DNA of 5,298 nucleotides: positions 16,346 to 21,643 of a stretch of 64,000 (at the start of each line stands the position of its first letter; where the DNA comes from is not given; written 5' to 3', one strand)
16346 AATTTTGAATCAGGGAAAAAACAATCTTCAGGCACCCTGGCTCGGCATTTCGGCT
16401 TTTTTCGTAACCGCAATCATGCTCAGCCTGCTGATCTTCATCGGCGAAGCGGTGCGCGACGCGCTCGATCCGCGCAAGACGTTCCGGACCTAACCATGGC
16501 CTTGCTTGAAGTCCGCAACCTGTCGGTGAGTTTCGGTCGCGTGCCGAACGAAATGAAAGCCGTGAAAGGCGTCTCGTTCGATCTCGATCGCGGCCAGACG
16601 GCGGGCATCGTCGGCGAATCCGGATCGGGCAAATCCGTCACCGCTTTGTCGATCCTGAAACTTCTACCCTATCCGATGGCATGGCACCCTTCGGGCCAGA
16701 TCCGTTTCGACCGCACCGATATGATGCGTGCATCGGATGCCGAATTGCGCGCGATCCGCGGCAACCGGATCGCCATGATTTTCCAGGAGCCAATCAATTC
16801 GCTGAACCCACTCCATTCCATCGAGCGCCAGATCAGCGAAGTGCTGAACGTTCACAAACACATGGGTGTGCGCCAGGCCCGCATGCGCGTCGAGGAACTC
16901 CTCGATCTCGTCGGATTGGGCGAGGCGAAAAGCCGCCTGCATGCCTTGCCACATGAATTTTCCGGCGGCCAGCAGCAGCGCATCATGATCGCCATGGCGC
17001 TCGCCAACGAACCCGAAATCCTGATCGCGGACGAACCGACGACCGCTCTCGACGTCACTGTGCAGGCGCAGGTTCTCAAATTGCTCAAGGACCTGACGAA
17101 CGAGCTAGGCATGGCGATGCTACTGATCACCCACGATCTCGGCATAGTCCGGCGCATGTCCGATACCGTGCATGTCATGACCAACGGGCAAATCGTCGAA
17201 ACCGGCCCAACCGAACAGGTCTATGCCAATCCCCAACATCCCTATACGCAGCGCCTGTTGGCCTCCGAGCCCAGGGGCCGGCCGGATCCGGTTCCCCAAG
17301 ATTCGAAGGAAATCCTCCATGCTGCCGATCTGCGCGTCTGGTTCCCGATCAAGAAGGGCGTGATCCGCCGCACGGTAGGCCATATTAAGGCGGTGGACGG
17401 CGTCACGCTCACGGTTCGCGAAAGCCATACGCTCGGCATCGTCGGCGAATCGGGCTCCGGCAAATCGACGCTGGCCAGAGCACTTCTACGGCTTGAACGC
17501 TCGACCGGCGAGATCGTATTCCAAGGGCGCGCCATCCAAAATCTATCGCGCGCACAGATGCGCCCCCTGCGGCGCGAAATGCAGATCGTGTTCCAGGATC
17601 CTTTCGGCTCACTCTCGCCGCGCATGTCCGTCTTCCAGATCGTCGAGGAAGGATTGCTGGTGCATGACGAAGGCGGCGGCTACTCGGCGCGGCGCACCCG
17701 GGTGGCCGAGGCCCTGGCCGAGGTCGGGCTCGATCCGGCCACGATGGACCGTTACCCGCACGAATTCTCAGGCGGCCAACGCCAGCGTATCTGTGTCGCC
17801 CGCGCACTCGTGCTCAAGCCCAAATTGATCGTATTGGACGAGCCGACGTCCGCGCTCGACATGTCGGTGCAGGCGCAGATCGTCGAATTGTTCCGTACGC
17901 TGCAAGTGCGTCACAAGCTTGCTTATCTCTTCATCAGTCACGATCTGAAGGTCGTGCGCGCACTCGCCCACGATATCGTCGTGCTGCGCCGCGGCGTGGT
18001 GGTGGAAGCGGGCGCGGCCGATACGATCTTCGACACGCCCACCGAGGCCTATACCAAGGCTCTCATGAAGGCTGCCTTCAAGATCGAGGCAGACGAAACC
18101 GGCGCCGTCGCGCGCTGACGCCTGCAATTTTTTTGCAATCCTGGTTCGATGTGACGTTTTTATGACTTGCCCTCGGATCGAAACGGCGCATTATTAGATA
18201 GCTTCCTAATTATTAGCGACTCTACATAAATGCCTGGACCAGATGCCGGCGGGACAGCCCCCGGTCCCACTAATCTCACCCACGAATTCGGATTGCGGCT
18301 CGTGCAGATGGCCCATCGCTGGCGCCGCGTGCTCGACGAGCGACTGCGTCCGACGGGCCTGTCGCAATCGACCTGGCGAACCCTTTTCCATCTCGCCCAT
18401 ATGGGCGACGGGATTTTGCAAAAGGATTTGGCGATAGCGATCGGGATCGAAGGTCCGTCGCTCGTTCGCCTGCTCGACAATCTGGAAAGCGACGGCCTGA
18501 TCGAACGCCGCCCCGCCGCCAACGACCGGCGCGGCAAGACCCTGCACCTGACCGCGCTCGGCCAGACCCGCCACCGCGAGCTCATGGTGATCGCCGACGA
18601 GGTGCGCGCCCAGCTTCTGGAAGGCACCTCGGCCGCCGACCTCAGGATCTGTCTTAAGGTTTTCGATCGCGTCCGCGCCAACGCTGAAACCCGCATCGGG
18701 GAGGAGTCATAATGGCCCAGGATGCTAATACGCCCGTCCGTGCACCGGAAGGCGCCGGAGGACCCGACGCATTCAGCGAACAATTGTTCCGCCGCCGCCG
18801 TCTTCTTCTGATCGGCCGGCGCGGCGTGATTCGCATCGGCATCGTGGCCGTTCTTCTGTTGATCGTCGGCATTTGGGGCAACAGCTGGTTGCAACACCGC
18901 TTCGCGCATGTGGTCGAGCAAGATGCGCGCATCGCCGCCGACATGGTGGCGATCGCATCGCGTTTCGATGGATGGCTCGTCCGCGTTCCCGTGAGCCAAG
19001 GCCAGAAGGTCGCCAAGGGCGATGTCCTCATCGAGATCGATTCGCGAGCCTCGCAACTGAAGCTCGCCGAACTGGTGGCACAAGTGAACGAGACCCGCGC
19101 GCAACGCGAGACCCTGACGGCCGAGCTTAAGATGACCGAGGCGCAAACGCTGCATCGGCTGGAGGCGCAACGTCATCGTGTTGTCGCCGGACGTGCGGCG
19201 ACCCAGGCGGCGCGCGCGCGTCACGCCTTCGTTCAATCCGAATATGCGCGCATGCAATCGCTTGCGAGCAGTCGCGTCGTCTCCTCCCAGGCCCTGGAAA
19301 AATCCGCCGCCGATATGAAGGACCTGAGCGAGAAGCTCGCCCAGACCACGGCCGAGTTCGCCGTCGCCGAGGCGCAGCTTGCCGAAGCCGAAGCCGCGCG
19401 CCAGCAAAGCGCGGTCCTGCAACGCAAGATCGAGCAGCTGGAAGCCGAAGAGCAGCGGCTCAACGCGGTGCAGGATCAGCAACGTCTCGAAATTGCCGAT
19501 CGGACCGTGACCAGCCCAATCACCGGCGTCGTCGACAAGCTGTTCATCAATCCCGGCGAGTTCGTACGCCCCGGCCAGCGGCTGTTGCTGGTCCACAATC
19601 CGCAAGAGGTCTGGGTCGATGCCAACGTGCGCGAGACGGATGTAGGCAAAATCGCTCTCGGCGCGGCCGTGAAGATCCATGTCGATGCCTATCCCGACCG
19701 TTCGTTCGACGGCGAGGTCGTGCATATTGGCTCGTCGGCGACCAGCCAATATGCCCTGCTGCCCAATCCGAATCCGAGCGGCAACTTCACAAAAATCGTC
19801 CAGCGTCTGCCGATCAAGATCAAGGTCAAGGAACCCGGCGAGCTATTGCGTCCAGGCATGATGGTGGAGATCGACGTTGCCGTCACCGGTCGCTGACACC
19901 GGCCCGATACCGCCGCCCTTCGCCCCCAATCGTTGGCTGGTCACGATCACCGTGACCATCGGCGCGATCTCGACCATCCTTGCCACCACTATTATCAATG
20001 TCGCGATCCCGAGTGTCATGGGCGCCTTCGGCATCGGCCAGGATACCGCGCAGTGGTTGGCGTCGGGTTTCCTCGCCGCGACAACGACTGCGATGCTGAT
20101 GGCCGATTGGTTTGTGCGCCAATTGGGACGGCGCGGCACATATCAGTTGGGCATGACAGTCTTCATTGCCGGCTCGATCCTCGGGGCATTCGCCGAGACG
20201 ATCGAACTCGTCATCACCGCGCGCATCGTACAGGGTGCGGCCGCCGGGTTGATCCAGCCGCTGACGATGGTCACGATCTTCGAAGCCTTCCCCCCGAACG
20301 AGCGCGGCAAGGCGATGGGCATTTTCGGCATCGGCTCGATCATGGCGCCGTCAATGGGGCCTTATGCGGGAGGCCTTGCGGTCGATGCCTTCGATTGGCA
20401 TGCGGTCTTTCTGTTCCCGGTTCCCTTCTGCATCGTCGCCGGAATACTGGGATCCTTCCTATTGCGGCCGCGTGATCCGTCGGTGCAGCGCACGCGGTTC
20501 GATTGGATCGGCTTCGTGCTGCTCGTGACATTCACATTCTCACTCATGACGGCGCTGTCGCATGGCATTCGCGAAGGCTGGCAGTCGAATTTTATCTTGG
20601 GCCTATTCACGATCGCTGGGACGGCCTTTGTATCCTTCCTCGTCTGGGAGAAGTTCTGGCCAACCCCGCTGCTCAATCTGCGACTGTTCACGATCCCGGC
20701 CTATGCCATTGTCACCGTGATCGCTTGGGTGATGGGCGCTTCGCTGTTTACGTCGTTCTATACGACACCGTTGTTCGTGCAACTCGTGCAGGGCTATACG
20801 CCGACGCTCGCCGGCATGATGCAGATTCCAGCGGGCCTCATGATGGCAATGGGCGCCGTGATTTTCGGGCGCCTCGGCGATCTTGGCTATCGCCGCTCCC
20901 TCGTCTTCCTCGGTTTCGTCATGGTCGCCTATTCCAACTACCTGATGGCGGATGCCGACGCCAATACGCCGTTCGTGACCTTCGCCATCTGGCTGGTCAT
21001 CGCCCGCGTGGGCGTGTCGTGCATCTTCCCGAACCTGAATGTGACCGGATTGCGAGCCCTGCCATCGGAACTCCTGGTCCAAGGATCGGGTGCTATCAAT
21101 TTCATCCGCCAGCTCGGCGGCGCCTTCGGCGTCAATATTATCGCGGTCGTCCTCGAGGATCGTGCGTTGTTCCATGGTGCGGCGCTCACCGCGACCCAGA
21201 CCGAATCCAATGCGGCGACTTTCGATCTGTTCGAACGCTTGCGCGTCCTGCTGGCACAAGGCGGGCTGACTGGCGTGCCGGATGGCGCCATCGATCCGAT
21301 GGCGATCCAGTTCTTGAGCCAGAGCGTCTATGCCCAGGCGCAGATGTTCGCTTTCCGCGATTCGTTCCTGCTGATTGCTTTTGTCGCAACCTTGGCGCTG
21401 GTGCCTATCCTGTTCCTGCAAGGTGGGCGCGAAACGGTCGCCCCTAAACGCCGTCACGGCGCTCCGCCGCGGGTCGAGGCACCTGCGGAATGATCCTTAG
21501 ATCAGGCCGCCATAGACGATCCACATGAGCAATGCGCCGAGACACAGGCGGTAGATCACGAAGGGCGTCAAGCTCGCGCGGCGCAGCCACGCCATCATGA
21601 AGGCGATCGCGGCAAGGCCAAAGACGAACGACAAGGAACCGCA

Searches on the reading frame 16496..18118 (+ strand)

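Call 70: search_protein_families(library=pfam, proteins=[window:16496-18118:+], max_evalue=0.00001)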
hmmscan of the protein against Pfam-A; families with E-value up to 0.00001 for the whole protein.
window:16496-18118:+ (540 aa): 9 families
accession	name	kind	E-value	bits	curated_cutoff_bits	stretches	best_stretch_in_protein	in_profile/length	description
PF00005.33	ABC_tran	-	2.5e-64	216.4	25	2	301-452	2-137/137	ABC transporter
PF02463.25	SMC_N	-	3.9e-14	53.1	40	1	27-230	19-214/220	RecF/RecN/SMC N terminal domain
PF08352.17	oligo_HPY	-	1.3e-12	48.4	27.1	1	234-263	1-30/65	Oligopeptide/dipeptide transporter, C-terminal region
PF13304.12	AAA_21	-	8.4e-11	42.9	27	0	420-469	234-286/304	AAA domain, putative AbiEii toxin, Type IV TA system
PF13191.12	AAA_16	-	1.1e-10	42.6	32.6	1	313-472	27-162/167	AAA ATPase domain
PF13401.12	AAA_22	-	2.2e-07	31.7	27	0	315-471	10-109/130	AAA domain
PF13555.12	AAA_29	-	2.2e-07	31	27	0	300-331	12-43/61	P-loop containing region of AAA domain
PF20720.3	nSTAND3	-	9.3e-07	29.1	27.2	0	306-372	13-77/155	Novel STAND NTPase 3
PF01935.23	DUF87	-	5.2e-06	27.2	23.2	0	310-332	23-45/220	Helicase HerA, central domain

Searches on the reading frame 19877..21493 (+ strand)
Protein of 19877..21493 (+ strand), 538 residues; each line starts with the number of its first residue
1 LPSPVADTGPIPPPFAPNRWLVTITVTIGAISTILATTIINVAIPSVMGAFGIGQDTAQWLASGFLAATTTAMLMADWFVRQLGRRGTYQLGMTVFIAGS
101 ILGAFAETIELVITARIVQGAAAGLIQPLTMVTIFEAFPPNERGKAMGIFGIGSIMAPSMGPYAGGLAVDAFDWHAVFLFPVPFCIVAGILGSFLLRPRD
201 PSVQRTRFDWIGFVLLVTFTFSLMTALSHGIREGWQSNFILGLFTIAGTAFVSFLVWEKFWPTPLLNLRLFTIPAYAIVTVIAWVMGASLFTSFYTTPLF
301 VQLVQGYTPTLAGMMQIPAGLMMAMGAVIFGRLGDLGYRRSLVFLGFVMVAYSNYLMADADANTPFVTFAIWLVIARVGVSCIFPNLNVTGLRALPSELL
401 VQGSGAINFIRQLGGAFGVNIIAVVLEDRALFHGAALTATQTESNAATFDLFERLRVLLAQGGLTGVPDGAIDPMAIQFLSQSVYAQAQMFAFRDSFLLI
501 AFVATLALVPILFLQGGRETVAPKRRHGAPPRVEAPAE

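Call 70: search_protein_families(library=pfam, proteins=[window:19877-21493:+], max_evalue=0.00001)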
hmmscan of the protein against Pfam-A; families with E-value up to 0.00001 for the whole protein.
window:19877-21493:+ (538 aa): 2 families
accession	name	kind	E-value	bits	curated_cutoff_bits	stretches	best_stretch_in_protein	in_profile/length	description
PF07690.21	MFS_1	-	1.6e-45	156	33.4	1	27-418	2-346/347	Major Facilitator Superfamily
PF00083.30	Sugar_tr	-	5.1e-08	32.7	22.3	1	59-157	49-150/452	Sugar (and other) transporter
